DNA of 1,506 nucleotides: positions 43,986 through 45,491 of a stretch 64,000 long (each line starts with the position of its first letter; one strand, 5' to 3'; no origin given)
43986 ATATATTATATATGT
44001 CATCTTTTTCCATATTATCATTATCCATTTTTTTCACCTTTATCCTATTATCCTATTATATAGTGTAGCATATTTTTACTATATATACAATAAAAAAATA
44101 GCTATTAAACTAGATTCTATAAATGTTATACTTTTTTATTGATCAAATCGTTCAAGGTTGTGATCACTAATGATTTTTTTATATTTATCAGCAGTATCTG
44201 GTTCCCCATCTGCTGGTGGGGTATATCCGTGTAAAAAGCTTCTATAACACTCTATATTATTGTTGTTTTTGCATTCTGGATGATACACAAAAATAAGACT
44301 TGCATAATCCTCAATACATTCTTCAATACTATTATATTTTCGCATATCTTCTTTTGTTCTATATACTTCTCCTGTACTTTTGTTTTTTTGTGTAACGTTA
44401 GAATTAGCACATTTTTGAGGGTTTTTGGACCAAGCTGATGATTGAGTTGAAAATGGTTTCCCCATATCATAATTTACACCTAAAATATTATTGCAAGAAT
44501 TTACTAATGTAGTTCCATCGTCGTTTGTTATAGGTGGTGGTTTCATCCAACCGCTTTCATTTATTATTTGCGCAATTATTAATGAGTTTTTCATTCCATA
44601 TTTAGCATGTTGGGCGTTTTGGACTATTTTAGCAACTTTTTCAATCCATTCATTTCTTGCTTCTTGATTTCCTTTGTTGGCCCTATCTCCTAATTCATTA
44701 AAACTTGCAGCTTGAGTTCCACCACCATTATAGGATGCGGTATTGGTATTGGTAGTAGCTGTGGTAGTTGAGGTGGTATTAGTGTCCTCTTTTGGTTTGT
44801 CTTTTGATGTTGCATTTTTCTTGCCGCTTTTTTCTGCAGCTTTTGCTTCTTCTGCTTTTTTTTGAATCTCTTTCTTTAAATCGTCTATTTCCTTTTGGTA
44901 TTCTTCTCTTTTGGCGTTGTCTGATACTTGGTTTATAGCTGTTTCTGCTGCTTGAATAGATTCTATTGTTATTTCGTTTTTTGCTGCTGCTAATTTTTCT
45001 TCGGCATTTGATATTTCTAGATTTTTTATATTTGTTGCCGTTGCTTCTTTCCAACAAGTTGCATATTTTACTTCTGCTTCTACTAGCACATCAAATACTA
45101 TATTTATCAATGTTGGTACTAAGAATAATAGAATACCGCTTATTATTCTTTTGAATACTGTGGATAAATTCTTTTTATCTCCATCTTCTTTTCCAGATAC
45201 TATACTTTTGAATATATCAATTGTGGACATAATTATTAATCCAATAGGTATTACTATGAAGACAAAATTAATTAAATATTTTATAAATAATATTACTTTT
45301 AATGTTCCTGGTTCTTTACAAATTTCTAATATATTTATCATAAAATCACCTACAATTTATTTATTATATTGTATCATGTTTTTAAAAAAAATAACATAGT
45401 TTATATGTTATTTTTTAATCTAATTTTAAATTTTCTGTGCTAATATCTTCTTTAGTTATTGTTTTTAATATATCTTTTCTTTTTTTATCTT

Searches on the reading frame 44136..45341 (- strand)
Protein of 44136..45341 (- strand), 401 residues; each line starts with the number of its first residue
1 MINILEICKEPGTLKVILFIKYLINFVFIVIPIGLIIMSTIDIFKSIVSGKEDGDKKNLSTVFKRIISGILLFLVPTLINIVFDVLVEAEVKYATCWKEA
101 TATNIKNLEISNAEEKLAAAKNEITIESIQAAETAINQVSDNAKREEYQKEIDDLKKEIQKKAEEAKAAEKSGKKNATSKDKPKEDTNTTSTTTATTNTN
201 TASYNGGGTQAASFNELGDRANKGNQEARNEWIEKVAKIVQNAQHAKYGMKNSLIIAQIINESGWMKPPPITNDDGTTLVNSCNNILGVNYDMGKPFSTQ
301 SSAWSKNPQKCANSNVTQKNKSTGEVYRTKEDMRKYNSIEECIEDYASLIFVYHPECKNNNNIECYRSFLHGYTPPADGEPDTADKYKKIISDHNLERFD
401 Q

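Call 94: search_protein_families(library=ncbifam, proteins=[window:44136-45341:-], max_evalue=0.001)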
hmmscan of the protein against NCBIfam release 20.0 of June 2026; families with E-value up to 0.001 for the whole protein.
window:44136-45341:- (401 aa): 4 families
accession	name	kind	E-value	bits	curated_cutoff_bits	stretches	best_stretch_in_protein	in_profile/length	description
NF009354.0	PRK12709.1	equivalog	6.6e-05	22.5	456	1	162-350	107-277/323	flagellar rod assembly protein/muramidase FlgJ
TIGR02541.1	flagell_FlgJ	equivalog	0.00022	21.2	193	0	157-350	90-249/294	flagellar assembly peptidoglycan hydrolase FlgJ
NF009358.0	PRK12713.1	equivalog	0.00063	19.3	595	0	219-373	168-309/339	flagellar rod assembly protein/muramidase FlgJ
NF038016.1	sporang_Gsm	equivalog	0.00072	19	240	0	204-400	139-316/316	sporangiospore maturation cell wall hydrolase GsmA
